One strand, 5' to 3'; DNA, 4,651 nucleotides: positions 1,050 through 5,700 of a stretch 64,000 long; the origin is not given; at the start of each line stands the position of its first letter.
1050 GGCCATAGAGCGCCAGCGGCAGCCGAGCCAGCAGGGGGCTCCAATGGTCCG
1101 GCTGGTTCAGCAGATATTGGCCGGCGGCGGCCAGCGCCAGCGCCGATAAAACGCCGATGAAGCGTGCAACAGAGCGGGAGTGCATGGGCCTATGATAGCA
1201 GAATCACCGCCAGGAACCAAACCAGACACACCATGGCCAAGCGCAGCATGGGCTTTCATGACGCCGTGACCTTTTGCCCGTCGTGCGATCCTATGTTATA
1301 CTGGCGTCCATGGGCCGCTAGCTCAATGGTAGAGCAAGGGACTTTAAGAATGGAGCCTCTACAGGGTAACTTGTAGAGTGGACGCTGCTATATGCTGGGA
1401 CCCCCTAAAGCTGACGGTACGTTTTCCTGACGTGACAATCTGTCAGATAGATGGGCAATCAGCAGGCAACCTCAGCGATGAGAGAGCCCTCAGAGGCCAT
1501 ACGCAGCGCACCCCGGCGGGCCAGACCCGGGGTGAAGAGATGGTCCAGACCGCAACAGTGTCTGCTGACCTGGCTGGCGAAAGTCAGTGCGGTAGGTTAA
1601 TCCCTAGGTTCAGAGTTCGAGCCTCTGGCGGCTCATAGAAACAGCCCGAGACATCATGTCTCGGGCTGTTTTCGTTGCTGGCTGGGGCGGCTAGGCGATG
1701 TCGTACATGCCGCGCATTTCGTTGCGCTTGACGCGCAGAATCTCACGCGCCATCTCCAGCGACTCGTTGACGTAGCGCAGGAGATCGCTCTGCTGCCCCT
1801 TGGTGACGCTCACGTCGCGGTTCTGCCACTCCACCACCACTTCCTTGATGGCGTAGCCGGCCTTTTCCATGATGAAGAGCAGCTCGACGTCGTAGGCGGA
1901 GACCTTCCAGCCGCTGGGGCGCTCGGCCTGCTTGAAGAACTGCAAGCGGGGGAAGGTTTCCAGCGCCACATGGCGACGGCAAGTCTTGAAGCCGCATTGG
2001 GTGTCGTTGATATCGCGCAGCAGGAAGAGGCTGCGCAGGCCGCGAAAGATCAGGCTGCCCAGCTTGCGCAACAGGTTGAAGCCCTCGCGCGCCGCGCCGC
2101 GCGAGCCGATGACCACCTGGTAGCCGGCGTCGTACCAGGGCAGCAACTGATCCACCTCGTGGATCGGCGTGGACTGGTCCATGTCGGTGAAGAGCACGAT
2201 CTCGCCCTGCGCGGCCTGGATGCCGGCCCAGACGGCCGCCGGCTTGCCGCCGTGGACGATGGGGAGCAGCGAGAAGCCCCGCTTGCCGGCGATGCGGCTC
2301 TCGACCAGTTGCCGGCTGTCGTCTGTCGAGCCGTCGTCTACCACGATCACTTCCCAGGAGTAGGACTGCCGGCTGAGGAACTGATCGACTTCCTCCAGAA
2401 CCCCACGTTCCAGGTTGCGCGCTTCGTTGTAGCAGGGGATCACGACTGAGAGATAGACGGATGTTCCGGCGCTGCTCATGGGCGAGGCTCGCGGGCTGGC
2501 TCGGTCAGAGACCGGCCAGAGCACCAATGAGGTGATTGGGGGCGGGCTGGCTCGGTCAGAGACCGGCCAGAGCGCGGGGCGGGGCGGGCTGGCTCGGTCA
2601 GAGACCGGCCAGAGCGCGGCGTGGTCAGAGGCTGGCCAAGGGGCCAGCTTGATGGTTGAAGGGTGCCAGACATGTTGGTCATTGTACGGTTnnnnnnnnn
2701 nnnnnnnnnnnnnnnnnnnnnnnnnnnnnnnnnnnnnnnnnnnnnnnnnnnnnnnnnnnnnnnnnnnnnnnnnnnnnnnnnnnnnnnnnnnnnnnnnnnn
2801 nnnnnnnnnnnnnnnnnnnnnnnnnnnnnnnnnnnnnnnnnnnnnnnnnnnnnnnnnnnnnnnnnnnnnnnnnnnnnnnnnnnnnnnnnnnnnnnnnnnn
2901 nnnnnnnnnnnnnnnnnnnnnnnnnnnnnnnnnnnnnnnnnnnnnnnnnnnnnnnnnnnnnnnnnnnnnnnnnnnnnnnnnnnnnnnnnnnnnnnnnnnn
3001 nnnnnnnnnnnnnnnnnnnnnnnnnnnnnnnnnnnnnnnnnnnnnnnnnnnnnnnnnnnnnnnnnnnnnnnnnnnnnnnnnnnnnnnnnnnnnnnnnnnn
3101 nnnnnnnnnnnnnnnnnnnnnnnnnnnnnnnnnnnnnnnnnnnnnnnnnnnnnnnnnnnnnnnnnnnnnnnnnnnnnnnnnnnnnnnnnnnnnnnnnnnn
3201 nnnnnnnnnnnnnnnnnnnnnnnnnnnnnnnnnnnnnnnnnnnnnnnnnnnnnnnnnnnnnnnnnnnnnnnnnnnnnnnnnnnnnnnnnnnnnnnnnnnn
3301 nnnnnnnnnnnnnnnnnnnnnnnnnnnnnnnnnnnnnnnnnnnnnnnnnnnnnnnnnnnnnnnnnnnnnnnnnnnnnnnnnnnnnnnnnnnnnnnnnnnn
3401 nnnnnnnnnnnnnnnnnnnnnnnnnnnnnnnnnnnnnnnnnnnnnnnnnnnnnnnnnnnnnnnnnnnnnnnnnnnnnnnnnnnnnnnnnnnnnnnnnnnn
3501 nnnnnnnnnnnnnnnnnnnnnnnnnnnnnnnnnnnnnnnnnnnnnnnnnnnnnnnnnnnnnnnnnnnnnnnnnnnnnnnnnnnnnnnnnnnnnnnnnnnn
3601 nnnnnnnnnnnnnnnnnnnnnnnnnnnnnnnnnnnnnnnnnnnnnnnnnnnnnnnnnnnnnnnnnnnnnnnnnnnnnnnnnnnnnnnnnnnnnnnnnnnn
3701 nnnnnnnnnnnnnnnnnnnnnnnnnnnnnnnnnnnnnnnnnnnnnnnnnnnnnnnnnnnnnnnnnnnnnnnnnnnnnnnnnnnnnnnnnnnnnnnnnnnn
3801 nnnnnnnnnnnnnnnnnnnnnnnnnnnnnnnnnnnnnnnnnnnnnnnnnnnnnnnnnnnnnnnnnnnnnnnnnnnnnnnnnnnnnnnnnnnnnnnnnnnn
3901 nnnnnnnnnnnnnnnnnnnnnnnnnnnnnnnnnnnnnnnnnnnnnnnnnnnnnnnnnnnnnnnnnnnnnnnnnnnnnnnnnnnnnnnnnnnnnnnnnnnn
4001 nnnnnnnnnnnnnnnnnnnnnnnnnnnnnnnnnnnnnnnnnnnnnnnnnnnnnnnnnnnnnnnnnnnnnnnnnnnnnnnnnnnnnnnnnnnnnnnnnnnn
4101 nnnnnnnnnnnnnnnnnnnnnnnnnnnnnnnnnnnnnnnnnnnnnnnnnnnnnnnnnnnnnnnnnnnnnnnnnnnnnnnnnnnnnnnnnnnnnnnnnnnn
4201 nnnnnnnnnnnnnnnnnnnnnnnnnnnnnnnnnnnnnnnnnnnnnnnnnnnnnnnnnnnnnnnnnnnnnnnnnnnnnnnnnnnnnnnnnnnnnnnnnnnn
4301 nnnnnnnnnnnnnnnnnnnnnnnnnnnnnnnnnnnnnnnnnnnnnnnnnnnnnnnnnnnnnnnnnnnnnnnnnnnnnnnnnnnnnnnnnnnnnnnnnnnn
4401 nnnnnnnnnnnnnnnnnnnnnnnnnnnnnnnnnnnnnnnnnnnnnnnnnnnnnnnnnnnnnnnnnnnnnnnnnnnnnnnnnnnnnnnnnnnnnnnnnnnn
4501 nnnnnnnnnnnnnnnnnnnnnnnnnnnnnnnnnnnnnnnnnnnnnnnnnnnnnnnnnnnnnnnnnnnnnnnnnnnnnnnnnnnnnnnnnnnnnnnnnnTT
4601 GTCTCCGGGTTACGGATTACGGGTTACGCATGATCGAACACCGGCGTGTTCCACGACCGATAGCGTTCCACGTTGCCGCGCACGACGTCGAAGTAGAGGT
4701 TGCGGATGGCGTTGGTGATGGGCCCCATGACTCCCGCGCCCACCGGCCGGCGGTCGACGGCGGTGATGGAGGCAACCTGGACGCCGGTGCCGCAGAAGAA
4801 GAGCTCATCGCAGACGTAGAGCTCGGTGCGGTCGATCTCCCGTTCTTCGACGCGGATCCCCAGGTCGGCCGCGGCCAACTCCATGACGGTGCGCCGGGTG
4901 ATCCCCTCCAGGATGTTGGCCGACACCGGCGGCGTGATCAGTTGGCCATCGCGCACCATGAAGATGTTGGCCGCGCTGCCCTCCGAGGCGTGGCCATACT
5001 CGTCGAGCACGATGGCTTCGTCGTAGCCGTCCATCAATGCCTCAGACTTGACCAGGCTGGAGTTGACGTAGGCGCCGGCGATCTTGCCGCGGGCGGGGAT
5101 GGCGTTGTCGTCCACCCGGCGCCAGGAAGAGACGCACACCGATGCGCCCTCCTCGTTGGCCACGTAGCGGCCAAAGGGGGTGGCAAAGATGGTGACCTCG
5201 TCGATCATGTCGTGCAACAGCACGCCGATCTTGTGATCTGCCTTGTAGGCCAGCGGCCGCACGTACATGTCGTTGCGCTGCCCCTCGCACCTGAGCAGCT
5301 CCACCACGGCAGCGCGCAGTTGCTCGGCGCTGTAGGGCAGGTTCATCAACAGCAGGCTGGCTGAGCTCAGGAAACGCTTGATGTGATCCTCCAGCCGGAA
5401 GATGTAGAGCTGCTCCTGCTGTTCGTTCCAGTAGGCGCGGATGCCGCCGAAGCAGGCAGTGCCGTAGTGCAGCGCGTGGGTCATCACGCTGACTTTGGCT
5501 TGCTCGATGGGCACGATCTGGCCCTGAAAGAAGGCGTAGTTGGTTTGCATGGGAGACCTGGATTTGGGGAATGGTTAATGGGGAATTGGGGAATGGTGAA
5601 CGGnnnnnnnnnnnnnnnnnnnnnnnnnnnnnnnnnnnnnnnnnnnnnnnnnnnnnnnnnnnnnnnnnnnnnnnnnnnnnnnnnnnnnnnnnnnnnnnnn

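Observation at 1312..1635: tRNA-Lys(UUU) gene split by a roughly 252-nt group-I-like intron in the anticodon loop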

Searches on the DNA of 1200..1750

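Call 4: search_rna_families(source=window, start=1200, end=1750, threshold=evalue, max_evalue=10, show_alignments=5)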
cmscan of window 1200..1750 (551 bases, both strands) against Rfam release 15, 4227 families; matches with E-value up to 10: 12.
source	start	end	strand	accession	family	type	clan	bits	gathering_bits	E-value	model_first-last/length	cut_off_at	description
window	1335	1567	+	RF00028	Intron_gpI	Intron;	-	54.1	50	5.3e-13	1-253/253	no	Group I catalytic intron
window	1635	1739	-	RF00506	Thr_leader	Cis-reg; leader;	-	26.2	55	0.0093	1-118/118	no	Threonine operon leader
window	1639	1671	+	RF03560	mir-3926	Gene; miRNA;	-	21.2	82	0.25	14-50/63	no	mir-3926 microRNA precursor family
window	1639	1671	-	RF03560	mir-3926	Gene; miRNA;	-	21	82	0.29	14-50/63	no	mir-3926 microRNA precursor family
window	1637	1672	-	RF04201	MIR7510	Gene; miRNA;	-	18.9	93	0.59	1-79/79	no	MIR7510 microRNA precursor family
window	1626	1674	+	RF02399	NsiR1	Gene; sRNA;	-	18.1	39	0.49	1-60/60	no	Nitrogen stress-induced RNA 1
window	1620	1689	+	RF03739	mir-4529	Gene; miRNA;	-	17.2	88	1.9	1-83/83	no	mir-4529 microRNA precursor family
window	1638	1672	+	RF03257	mir-4427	Gene; miRNA;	-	16.9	86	1.2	1-68/68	no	mir-4427 microRNA precursor family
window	1290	1342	+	RF02553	YrlA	Gene; sRNA;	-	15.6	69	2.4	23-88/114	no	Y RNA-like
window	1410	1476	-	RF01153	sn3060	Gene; snRNA; snoRNA; CD-box;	-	15.5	45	2.9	1-67/67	no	Small nucleolar RNA sn3060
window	1641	1748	-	RF02236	asX2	Gene; sRNA;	-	12.9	70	8.2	1-87/87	no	Xanthomonas sRNA asX2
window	1640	1717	-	RF01973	H19_2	Gene; lncRNA;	-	11.7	50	2.3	1-69/69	no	H19 conserved region 2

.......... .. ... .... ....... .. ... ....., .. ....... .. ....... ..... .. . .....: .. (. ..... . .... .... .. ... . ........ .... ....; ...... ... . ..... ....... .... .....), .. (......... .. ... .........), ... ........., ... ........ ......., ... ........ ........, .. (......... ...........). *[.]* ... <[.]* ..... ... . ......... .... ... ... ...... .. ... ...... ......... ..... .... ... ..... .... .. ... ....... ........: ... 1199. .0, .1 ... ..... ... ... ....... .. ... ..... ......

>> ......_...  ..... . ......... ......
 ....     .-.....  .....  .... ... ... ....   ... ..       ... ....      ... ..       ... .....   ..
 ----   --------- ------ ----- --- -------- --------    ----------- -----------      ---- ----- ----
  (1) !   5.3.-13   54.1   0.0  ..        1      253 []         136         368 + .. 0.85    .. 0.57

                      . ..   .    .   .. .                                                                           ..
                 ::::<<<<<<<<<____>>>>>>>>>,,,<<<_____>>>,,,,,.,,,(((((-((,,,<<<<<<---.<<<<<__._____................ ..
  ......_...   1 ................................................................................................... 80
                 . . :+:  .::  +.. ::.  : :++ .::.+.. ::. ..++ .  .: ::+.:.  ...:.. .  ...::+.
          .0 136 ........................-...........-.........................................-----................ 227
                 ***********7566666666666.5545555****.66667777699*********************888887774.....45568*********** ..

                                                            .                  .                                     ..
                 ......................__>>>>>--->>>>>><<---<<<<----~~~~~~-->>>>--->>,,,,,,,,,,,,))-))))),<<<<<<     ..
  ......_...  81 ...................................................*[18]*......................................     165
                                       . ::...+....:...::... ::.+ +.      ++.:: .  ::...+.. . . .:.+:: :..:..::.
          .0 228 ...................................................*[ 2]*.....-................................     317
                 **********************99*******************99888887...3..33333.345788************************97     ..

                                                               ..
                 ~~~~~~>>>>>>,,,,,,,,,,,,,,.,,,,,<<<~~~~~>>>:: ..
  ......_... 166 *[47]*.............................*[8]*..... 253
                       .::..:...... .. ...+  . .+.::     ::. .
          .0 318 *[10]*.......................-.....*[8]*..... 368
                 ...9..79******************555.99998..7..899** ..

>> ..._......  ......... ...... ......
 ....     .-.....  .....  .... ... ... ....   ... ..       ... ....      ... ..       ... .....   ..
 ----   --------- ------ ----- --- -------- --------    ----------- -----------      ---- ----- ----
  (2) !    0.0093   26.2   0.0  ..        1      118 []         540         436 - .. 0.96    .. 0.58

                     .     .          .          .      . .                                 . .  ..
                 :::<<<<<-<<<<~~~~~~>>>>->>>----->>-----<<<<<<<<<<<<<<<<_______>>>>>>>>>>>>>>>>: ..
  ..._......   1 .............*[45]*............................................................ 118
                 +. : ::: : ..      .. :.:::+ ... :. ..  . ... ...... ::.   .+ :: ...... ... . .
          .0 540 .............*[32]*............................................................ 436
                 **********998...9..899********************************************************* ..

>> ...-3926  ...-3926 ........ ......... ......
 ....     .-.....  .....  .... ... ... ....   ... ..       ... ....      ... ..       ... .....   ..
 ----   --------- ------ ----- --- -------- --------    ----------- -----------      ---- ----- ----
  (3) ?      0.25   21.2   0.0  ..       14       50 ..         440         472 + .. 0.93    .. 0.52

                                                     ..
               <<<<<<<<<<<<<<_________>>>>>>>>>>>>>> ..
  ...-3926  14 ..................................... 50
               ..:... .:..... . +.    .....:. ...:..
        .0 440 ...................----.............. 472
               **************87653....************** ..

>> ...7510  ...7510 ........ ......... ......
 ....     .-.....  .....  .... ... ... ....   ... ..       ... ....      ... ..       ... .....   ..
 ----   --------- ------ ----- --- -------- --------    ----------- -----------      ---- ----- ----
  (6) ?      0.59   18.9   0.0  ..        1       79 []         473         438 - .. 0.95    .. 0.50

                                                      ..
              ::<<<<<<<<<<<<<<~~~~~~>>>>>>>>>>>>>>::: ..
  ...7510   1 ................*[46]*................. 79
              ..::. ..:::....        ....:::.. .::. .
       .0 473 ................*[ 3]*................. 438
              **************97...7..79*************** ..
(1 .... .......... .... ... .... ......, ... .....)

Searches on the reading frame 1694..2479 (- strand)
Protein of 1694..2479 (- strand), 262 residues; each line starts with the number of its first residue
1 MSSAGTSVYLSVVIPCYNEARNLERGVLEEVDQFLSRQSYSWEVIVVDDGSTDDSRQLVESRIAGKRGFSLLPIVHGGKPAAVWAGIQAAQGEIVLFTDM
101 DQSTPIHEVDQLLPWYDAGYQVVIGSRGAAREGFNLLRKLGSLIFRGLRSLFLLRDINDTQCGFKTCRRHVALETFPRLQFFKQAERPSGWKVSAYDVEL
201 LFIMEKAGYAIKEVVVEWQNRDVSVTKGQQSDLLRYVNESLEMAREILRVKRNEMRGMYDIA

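Call 8: find_homologous_proteins(query=window:1694-2479:-, max_evalue=1e-20)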
Query seq(262 aa) (262 aa): 6192 proteins with E <= 1e-20 among 8000 candidates; the best 120 are listed.
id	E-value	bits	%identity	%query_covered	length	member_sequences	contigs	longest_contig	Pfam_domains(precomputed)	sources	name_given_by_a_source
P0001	1.6e-169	580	99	100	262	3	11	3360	PF10111.15,PF00535.33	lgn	-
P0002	4.9e-157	539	93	100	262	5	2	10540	PF10111.15,PF00535.33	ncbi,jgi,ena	-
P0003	2.4e-156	537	92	100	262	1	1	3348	PF10111.15,PF00535.33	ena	-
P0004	2.9e-156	536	92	100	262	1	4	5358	PF00535.33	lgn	-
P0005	3.4e-156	536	92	100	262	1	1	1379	PF10111.15,PF00535.33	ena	-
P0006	4.7e-156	536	92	100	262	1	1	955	PF10111.15,PF00535.33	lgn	-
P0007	1.5e-155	534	91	100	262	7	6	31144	PF10111.15,PF00535.33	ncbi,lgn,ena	-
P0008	2.2e-155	534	91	100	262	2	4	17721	PF10111.15,PF00535.33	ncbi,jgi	jgi:dolichyl-phosphate beta-glucosyltransferase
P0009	1.7e-153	527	90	100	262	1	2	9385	PF00535.33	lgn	-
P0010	5.2e-152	522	90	100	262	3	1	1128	PF00535.33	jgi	jgi:dolichyl-phosphate beta-glucosyltransferase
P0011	1.8e-150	517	90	99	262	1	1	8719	PF10111.15,PF00535.33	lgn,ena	-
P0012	1.1e-149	515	88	100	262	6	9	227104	PF10111.15,PF00535.33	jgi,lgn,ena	jgi:dolichyl-phosphate beta-glucosyltransferase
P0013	3.2e-149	513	88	99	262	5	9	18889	PF10111.15,PF00535.33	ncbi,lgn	-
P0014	6.7e-149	512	88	99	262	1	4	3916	PF00535.33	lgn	-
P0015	1.3e-148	511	89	99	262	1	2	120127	PF00535.33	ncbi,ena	-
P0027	2.9e-143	494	84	99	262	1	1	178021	PF10111.15,PF00535.33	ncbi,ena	-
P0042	1.3e-138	479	82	99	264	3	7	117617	PF00535.33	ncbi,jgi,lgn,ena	ncbi:MAG: glycosyltransferase [Caldilineales bacterium]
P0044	1.5e-126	439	76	96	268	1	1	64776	PF10111.15,PF13641.13,PF00535.33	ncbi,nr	ncbi:MAG: glycosyltransferase [Chloroflexota bacterium]|nr:glycosyltransferase [Chloroflexota bacter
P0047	2.2e-125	435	74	99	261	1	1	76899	PF10111.15,PF00535.33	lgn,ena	-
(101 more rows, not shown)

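Call 9: find_encoding_contigs(protein=P0012, flank=4000, max_places=3)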
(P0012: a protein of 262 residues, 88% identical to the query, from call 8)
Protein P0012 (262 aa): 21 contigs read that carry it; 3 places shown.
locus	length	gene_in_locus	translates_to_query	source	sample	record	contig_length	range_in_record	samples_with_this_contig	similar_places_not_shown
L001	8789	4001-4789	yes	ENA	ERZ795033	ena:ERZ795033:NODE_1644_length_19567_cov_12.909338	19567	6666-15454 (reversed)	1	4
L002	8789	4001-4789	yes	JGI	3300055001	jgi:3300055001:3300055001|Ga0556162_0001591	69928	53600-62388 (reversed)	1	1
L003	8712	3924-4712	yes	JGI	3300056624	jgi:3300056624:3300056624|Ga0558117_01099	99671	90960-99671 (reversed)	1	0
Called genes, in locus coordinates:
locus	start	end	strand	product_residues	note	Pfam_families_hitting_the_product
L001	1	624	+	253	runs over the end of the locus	PF01975:SurE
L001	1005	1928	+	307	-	PF01063:Aminotran_4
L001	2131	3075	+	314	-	-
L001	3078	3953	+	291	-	PF01940:DUF92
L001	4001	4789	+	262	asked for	PF00535:Glycos_transf_2, PF10111:Glyco_tranf_2_2 (weak)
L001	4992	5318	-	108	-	-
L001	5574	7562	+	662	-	PF13231:PMT_2 (weak)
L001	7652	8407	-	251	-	PF04893:Yip1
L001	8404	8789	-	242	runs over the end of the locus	PF04893:Yip1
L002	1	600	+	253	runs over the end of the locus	PF01975:SurE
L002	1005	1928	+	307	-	PF01063:Aminotran_4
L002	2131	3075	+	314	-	-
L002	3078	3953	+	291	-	PF01940:DUF92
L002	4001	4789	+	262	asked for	PF00535:Glycos_transf_2, PF10111:Glyco_tranf_2_2 (weak)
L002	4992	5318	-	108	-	-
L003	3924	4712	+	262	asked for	PF00535:Glycos_transf_2, PF10111:Glyco_tranf_2_2 (weak)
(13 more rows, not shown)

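Call 10: find_encoding_contigs(protein=P0042, flank=4000, max_places=3)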
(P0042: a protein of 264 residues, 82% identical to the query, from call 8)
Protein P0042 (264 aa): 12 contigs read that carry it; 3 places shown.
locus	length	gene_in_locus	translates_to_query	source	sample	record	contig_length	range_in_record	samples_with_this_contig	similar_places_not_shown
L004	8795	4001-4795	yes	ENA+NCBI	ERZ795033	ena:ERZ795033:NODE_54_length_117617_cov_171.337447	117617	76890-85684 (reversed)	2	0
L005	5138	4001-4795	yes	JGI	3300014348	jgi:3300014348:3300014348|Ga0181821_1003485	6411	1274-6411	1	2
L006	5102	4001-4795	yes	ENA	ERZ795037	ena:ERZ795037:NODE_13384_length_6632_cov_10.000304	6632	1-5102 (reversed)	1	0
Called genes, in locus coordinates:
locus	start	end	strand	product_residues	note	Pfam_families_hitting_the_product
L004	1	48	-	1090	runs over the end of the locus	PF01326:PPDK_N, PF27448:Rph_4th, PF00391:PEP-utilizers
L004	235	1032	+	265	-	PF01975:SurE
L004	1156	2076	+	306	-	PF01063:Aminotran_4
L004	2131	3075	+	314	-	PF10882:bPH_5 (faint)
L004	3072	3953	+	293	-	PF01940:DUF92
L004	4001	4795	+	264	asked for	PF00535:Glycos_transf_2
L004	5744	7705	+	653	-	PF13231:PMT_2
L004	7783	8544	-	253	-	PF04893:Yip1 (weak)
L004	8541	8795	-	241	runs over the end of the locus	PF04893:Yip1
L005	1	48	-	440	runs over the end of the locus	?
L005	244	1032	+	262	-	PF01975:SurE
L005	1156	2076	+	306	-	PF01063:Aminotran_4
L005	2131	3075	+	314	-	PF10882:bPH_5 (faint)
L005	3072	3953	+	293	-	PF01940:DUF92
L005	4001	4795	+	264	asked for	PF00535:Glycos_transf_2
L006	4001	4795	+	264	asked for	PF00535:Glycos_transf_2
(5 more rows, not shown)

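Call 16: find_encoding_contigs(protein=P0027, flank=2500, max_places=2)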
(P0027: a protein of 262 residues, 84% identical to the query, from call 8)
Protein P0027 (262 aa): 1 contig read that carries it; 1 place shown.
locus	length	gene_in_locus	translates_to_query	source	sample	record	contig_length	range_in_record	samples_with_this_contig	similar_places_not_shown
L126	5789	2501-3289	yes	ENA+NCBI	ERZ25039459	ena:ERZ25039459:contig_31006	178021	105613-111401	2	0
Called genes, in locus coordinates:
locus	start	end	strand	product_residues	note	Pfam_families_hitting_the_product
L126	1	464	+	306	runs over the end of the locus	PF01063:Aminotran_4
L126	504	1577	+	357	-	PF10882:bPH_5 (faint)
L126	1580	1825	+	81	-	PF01940:DUF92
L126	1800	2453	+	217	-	PF01940:DUF92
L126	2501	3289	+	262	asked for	PF00535:Glycos_transf_2, PF10111:Glyco_tranf_2_2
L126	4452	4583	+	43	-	-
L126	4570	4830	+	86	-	-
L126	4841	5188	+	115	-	-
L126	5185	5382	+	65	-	-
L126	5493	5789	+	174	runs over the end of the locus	-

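Call 17: find_encoding_contigs(protein=P0044, flank=2500, max_places=2)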
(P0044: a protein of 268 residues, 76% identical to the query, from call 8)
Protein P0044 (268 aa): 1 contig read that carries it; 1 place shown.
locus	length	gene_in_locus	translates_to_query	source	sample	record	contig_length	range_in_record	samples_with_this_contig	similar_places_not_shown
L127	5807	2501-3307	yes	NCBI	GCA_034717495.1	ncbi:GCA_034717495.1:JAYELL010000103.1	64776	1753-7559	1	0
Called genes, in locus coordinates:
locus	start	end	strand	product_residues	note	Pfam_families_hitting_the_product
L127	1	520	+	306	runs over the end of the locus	PF01063:Aminotran_4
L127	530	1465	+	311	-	PF10882:bPH_5 (faint)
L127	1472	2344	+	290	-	PF01940:DUF92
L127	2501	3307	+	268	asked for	PF00535:Glycos_transf_2, PF10111:Glyco_tranf_2_2, PF13641:Glyco_tranf_2_3 (weak)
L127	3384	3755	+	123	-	PF01155:HypA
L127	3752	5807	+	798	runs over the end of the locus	PF00708:Acylphosphatase, PF07503:zf-HYPF, PF01300:Sua5_yciO_yrdC, PF17788:HypF_C, PF22521:HypF_C_2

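Call 18: find_encoding_contigs(protein=P0047, flank=2500, max_places=2)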
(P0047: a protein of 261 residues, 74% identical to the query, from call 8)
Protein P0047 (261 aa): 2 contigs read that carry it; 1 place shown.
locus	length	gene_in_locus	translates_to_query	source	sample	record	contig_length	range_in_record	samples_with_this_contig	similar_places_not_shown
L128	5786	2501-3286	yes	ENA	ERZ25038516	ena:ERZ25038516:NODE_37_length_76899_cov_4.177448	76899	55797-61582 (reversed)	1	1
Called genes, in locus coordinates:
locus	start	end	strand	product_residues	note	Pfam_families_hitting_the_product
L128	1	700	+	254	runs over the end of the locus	PF01975:SurE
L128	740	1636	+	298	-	PF10882:bPH_5 (weak), PF07853:DUF1648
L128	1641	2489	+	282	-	PF01940:DUF92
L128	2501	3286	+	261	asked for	PF00535:Glycos_transf_2, PF10111:Glyco_tranf_2_2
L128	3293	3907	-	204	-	PF00313:CSD, PF06961:DUF1294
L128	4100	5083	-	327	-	PF01555:N6_N4_Mtase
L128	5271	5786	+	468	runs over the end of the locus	PF02310:B12-binding (weak), PF04055:Radical_SAM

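Call 19: find_encoding_contigs(protein=P0007, flank=2500, max_places=3)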
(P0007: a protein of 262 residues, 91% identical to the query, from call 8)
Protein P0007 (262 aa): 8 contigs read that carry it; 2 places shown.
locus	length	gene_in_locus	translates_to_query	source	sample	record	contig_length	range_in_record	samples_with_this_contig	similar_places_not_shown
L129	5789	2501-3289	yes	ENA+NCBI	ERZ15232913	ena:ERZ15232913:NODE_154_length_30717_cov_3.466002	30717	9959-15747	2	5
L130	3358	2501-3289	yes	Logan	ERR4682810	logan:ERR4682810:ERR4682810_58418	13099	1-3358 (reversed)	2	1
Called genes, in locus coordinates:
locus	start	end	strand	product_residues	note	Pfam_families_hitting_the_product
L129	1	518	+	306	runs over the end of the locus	PF01063:Aminotran_4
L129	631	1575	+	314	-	-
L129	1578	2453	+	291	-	PF01940:DUF92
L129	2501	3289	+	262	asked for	PF00535:Glycos_transf_2, PF10111:Glyco_tranf_2_2 (weak)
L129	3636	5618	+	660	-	PF13231:PMT_2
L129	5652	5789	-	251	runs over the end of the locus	PF04893:Yip1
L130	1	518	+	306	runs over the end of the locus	PF01063:Aminotran_4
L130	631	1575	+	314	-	-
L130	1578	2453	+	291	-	PF01940:DUF92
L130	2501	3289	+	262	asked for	PF00535:Glycos_transf_2, PF10111:Glyco_tranf_2_2 (weak)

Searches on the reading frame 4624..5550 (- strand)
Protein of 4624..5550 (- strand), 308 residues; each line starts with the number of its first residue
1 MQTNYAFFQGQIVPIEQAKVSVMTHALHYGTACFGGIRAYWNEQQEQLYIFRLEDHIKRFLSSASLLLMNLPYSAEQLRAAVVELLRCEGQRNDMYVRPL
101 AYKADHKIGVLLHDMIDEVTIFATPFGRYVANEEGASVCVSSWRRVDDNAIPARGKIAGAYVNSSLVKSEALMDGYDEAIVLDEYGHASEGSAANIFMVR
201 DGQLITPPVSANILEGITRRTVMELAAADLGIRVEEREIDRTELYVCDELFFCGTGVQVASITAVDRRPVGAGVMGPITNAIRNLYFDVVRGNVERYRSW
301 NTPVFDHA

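Call 59: find_encoding_contigs(protein=window:4624-5550:-, flank=1000, max_places=3)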
Protein window:4624-5550:- (308 aa): 23 contigs read that carry it; 3 places shown.
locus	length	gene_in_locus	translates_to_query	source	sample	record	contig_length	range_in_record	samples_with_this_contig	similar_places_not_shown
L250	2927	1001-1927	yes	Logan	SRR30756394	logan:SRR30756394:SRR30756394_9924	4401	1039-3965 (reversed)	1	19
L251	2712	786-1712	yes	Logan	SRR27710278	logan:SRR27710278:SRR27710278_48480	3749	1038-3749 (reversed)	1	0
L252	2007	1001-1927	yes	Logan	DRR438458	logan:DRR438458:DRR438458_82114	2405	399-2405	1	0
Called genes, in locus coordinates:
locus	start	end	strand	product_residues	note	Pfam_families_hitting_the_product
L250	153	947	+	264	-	PF01975:SurE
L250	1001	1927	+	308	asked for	PF01063:Aminotran_4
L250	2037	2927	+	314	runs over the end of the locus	-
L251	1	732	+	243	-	?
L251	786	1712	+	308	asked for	PF01063:Aminotran_4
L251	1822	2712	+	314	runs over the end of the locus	-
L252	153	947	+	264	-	PF01975:SurE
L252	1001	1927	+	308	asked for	PF01063:Aminotran_4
